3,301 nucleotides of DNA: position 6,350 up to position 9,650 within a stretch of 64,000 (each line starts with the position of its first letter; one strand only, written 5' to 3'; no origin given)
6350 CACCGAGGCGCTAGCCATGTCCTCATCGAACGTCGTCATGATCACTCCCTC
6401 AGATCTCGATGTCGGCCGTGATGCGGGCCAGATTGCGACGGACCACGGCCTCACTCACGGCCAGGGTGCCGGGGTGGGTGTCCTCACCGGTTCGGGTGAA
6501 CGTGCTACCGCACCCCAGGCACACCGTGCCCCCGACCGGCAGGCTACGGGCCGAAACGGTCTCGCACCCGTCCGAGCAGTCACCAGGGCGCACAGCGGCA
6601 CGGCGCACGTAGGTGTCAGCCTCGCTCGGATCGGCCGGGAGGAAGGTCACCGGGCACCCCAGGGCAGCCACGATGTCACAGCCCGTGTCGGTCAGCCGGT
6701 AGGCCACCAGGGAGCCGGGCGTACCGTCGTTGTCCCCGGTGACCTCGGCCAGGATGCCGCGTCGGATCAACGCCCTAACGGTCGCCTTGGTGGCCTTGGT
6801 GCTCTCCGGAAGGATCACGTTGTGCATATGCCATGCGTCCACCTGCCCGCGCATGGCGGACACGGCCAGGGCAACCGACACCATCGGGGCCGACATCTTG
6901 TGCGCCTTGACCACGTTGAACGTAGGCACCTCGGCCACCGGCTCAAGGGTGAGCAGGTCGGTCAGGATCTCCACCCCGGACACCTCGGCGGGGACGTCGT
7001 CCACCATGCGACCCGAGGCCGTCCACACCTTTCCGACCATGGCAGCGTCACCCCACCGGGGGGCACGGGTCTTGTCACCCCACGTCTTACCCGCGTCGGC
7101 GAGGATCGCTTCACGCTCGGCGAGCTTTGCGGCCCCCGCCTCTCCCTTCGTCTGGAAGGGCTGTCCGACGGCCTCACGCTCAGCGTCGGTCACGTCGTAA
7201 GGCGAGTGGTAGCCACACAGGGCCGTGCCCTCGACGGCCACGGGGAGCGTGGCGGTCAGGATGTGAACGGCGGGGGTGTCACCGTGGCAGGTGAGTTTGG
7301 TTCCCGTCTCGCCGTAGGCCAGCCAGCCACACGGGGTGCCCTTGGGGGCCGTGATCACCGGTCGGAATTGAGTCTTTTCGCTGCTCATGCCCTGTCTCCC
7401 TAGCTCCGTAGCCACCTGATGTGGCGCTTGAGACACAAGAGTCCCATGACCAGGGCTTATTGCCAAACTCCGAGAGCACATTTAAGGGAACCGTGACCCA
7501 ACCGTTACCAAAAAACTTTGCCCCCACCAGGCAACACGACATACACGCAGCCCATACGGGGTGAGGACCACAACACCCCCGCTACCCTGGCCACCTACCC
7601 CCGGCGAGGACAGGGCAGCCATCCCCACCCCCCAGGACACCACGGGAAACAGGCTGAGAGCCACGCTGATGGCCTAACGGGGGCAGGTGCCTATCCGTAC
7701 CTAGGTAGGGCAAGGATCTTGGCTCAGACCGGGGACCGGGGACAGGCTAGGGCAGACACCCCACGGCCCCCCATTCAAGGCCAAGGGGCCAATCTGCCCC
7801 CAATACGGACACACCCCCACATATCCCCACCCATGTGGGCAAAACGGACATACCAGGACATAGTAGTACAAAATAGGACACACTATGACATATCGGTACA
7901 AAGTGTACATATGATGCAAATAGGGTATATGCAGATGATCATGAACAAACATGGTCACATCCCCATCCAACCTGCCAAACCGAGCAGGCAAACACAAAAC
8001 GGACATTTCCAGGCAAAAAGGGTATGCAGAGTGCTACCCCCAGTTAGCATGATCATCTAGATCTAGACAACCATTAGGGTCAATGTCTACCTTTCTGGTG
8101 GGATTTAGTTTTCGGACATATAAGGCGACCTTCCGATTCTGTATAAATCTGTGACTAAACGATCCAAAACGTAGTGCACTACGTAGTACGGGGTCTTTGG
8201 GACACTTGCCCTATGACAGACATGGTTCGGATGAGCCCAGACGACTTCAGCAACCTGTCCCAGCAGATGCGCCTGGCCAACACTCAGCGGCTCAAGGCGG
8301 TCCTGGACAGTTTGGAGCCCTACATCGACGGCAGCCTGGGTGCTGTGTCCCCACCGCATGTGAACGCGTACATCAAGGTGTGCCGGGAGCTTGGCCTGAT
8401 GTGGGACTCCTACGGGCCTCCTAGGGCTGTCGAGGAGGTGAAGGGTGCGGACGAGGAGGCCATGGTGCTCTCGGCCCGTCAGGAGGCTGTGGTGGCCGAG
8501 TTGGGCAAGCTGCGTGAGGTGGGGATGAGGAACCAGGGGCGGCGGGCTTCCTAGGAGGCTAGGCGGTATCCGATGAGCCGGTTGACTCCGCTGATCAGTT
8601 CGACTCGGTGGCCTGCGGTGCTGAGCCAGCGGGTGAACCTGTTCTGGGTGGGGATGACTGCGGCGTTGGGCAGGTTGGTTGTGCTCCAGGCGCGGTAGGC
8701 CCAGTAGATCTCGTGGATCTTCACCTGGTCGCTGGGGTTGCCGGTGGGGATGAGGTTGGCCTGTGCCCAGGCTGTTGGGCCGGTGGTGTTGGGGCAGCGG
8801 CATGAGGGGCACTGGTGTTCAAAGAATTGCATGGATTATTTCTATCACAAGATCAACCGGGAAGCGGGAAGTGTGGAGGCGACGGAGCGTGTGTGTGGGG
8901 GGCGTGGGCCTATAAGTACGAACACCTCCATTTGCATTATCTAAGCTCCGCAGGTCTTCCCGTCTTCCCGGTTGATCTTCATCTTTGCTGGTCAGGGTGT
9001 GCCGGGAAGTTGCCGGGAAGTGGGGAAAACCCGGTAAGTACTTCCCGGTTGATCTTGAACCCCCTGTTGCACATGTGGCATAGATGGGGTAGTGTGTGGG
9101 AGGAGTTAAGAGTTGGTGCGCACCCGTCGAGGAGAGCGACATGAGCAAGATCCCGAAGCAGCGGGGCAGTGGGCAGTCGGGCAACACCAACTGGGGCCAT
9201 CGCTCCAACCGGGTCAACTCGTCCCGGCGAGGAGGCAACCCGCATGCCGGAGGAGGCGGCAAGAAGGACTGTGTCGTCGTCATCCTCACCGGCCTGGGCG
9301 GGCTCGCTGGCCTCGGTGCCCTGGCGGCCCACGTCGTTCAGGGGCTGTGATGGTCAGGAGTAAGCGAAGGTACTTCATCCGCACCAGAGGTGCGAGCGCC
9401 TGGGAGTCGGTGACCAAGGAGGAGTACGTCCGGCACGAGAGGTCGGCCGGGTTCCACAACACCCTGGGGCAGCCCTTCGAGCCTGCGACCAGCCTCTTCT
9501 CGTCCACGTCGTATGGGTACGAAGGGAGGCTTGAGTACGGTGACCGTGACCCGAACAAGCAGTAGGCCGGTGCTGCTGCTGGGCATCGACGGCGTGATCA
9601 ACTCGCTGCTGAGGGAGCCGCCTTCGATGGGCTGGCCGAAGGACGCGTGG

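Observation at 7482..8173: Recurrent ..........(A) motif marks starts of the terminase, capsid and tape-measure operons and populates two AT-richer regulatory regions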

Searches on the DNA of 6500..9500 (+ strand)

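Call 5: search_dna_similar(query=window:6500-9500:+, collection=phages, mode=near)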
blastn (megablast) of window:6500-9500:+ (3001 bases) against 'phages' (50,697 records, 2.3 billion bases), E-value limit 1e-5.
No match.

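Call 10: search_dna_similar(query=window:7400-8300:+, collection=phages, mode=distant, max_rows=20)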
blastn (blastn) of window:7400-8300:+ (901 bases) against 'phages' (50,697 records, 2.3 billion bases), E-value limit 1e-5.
No match.
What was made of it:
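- Tried and rejected: No DNA match in the phage collection by megablast or blastn (calls 5, 10).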

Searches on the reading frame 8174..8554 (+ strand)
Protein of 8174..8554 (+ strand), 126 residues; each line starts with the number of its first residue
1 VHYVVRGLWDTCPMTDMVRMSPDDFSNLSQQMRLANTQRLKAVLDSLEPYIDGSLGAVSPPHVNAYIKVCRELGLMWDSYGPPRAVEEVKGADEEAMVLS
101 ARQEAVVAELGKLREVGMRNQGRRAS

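Call 7: search_protein_families(library=phrogs, proteins=[window:8174-8554:+])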
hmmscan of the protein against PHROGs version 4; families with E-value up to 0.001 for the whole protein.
window:8174-8554:+ (126 aa): 0 families

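Call 8: search_protein_families(library=pfam, proteins=[window:8174-8554:+])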
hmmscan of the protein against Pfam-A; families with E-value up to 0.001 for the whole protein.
window:8174-8554:+ (126 aa): 0 families

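Call 51: search_protein_families(library=pfam, max_evalue=1, proteins=[window:8213-8554:+])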
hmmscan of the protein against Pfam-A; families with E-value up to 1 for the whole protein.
window:8213-8554:+ (113 aa): 2 families
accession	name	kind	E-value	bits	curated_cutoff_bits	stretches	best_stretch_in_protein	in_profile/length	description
PF07237.17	DUF1428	-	0.011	16.4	27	1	37-80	2-45/102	Protein of unknown function (DUF1428)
PF12162.13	STAT1_TAZ2bind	-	0.056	13.5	21.6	1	7-17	12-22/25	STAT1 TAZ2 binding domain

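Call 52: find_homologous_proteins(query=window:8213-8554:+, max_evalue=0.001)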
Query window:8213-8554:+ (113 aa): 72 proteins with E <= 0.001 among 87 candidates.
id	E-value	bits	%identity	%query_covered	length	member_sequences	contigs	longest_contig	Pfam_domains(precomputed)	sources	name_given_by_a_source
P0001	9.8e-62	224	93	100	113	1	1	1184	-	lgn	-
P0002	1.3e-61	223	92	100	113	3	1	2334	-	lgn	-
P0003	1.4e-60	220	92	100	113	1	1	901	-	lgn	-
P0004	1.4e-60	220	92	100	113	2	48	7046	-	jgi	jgi:hypothetical protein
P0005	2.7e-60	219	91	100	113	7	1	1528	-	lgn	-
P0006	2.9e-60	219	92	97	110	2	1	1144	-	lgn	-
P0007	3.7e-60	219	89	100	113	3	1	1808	-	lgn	-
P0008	1.3e-58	214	88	100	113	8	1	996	-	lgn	-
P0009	1.2e-57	210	89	97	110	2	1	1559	-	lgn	-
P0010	2.7e-57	209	86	100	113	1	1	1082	-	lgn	-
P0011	1.2e-55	204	88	100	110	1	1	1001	-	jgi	jgi:hypothetical protein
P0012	9.0e-55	201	89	94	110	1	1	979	-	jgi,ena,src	-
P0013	9.9e-55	201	83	100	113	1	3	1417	-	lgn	-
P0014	3.1e-54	200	85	100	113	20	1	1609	-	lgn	-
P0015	3.5e-54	199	83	99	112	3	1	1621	-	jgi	jgi:hypothetical protein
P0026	5.5e-48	179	78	97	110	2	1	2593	-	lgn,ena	-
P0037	8.5e-43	163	70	99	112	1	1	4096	-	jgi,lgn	jgi:hypothetical protein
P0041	1.1e-41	159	68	100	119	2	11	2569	-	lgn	-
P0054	3.0e-38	148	64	99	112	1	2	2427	-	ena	-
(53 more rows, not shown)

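Call 53: find_encoding_contigs(protein=P0037, flank=5000, max_places=2)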
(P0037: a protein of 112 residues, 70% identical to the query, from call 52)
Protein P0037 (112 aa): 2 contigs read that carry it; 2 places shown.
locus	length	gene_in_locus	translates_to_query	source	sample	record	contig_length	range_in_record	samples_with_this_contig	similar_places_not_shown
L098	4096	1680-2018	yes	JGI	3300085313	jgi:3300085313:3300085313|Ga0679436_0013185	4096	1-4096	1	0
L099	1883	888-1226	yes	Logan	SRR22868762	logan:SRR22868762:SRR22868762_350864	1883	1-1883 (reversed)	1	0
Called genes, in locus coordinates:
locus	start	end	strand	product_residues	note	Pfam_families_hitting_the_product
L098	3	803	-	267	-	?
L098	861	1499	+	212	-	-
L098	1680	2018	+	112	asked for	-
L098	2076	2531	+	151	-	-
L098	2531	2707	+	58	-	-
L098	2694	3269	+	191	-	-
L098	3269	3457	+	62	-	-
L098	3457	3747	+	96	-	-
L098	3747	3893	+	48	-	-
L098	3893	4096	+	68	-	?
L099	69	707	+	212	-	-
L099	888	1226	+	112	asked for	-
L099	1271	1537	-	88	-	-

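Call 54: find_encoding_contigs(protein=P0026, flank=5000, max_places=2)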
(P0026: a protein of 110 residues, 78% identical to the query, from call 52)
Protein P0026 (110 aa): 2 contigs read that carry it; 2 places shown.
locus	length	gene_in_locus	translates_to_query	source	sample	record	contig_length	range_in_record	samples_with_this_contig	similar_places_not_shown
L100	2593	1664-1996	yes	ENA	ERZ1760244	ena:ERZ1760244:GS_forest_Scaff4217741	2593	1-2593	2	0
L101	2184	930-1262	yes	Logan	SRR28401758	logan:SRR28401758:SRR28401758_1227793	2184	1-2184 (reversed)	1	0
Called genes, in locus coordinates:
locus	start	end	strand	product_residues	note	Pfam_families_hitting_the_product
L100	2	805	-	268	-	?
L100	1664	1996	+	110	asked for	-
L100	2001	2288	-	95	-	-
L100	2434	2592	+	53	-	?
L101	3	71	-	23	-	?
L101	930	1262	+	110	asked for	-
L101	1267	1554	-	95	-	-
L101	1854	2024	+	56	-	-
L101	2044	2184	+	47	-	?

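Call 55: find_encoding_contigs(protein=P0054, flank=5000, max_places=2)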
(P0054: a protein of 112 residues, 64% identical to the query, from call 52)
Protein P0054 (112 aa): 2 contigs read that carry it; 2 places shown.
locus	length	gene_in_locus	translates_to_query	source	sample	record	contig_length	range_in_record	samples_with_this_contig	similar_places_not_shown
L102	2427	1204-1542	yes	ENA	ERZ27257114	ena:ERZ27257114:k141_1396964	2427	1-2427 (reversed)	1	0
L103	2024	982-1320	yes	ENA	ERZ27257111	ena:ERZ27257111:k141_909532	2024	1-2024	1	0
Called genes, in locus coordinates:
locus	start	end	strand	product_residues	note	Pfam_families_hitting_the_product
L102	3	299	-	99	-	?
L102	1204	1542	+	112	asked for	-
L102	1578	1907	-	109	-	-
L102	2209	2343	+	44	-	-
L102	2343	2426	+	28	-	?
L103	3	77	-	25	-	?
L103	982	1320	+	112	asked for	-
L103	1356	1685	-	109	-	-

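Call 56: find_encoding_contigs(protein=P0041, flank=5000, max_places=2)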
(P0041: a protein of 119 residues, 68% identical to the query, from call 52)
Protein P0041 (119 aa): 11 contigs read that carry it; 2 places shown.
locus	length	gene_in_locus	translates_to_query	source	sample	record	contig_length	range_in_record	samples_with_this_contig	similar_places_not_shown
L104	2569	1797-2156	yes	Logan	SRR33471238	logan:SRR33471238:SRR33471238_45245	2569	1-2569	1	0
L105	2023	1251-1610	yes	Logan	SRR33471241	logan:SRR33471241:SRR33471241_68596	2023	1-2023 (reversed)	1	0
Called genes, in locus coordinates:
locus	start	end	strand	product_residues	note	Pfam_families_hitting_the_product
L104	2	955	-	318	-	?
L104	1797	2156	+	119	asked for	-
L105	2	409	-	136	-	?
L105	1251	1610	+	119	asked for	-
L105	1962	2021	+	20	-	?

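Call 69: predict_structure(alignment_id=A3)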
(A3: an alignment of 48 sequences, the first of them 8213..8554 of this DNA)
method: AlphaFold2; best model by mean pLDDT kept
length: 113 residues; sequences in the alignment: 48
mean_pLDDT: 84.4   pTM: 0.52
mean pLDDT of the five models: 84.4, 84.2, 83.7, 80.7, 79.7
residues with pLDDT >= 90: 49; 70-90: 46; 50-70: 15; < 50: 3
segments of 3 or more residues with pLDDT < 50: none
pLDDT, mean of each block of 10 residues (from residue 1): 69 92 97 94 92 97 88 64 82 88 75 55
secondary structure, 60 per line:
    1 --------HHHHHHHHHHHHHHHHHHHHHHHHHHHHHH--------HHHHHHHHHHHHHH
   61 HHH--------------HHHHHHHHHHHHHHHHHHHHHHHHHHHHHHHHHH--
elements in order: H9-38 H47-63 H78-111

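Call 73: fold_search(model_id=the predicted structure, library=pdb)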
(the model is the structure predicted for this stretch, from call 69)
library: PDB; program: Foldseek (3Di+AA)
matches with E <= 10: 142; with E <= 0.001: 0
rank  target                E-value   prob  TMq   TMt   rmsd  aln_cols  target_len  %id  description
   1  3txq_A                5.2e-01  0.54  0.34  0.41   4.0        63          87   16  Crystal Structure of phage 44RR small terminase gp16 (released 2011-12-28)
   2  3txs_C                7.9e-01  0.51  0.35  0.41   3.9        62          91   14  Crystal Structure of phage 44RR small terminase gp16 (released 2011-12-28)
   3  3txs_B                8.4e-01  0.47  0.33  0.39   3.6        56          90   16  Crystal Structure of phage 44RR small terminase gp16 (released 2011-12-28)
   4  3txs_A                1.0e+00  0.38  0.33  0.39   3.7        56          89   16  Crystal Structure of phage 44RR small terminase gp16 (released 2011-12-28)
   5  9oox_E                1.1e+00  0.41  0.35  0.42   3.6        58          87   12  Cryo-EM Structure of the Escherichia phage HK446 Rip1 in complex with the Enterobacteria phage T6 small terminase (released 2026-02-04)
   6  1ykh_A                1.7e+00  0.33  0.36  0.42   9.4       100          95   14  Structure of the mediator MED7/MED21 (Med7/Srb7) subcomplex (released 2005-02-22)
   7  5sva_U                1.7e+00  0.33  0.37  0.28   9.5       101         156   14  Mediator-RNA Polymerase II Pre-Initiation Complex (released 2016-09-28)
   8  2qyw                  2.2e+00  0.16  0.33  0.37  18.1        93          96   12  Crystal structure of mouse vti1b Habc domain (released 2007-11-27)
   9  7p48_6                2.2e+00  0.07  0.20  0.06  10.8        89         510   16  Staphylococcus aureus ribosome in complex with Sal(B) (released 2022-02-02)
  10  8a7h_A                2.3e+00  0.11  0.22  0.08   7.6        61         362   21  Crystal structure of a chimeric LOV-Histidine kinase SB2F1-I66R mutant (light state; asymmetrical variant, trigonal fo (released 2024-01-10)
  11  8a3u                  2.5e+00  0.10  0.22  0.09   7.4        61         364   21  Crystal structure of a chimeric LOV-Histidine kinase SB2F1 (symmetrical variant, trigonal form with short c-axis) (released 2023-12-20)
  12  2oeq_A                2.7e+00  0.05  0.19  0.19  16.7       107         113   13  Protein of Unknown Function (DUF964) from Bacillus stearothermophilus (released 2007-01-30)
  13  8a6x_B                2.9e+00  0.14  0.28  0.11   4.6        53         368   11  Crystal structure of a chimeric LOV-Histidine kinase SB2F1 (asymmetrical variant, trigonal form with long c axis) (released 2024-01-10)
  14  8a52_A                3.1e+00  0.16  0.31  0.12   4.6        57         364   10  Crystal structure of a chimeric LOV-Histidine kinase SB2F1 (asymmetrical variant, trigonal form with long c-axis) (released 2023-12-27)
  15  2oeq_D                3.1e+00  0.14  0.33  0.32  20.6       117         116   10  Protein of Unknown Function (DUF964) from Bacillus stearothermophilus (released 2007-01-30)
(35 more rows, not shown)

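Call 75: fold_search(model_id=the predicted structure, library=viral)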
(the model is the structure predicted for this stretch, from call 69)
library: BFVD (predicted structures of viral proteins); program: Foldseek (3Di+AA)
matches with E <= 10: 430; with E <= 0.001: 0
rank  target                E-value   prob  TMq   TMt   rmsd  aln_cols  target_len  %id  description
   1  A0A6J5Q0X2            7.8e-02  0.99  0.42  0.22  18.2        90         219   17  Helix-turn-helix DNA binding domain protein [uncultured Caudovirales phage]
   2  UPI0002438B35         3.3e-01  0.69  0.35  0.40   3.9        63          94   16  (no name look-up for this kind of identifier)
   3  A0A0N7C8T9            4.0e-01  0.75  0.42  0.29  11.2        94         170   15  (no name in the UniProt tables at hand)
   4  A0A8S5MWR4            4.3e-01  0.57  0.32  0.43  17.2        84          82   15  Uncharacterized protein [Siphoviridae sp. ctu1h4]
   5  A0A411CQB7            4.9e-01  0.91  0.41  0.27  10.0        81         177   16  Terminase small subunit [Arthrobacter phage Sonali]
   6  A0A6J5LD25            4.9e-01  0.35  0.34  0.34   8.9        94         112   14  Uncharacterized protein [uncultured Caudovirales phage]
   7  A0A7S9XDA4            5.3e-01  0.54  0.30  0.32   5.2        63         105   13  (no name in the UniProt tables at hand)
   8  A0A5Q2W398            5.3e-01  0.35  0.32  0.20  13.8       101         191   12  (no name in the UniProt tables at hand)
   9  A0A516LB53            5.6e-01  0.91  0.40  0.69   6.0        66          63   18  (no name in the UniProt tables at hand)
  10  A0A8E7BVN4            5.6e-01  0.47  0.33  0.32  13.9        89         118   12  (no name in the UniProt tables at hand)
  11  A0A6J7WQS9            6.0e-01  0.75  0.42  0.28  11.6        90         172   12  Terminase small subunit [uncultured Caudovirales phage]
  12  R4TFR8                6.0e-01  0.16  0.26  0.06  10.4       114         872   18  (no name in the UniProt tables at hand)
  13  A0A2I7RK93            6.4e-01  0.77  0.39  0.58   6.0        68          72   20  (no name in the UniProt tables at hand)
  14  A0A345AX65            6.4e-01  0.30  0.35  0.25  15.6       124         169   13  (no name in the UniProt tables at hand)
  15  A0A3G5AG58            6.9e-01  0.33  0.34  0.26  10.9        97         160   18  Uncharacterized protein [Solumvirus sp.]
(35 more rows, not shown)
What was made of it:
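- The arrays lie next to a gene with a weak fold resemblance to small terminase, so they could serve packaging or replication instead (calls 73, 75). The array lies immediately upstream of a 113-aa three-helix protein whose top Foldseek hits are T4-type small terminases (calls 69, 73, 75).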
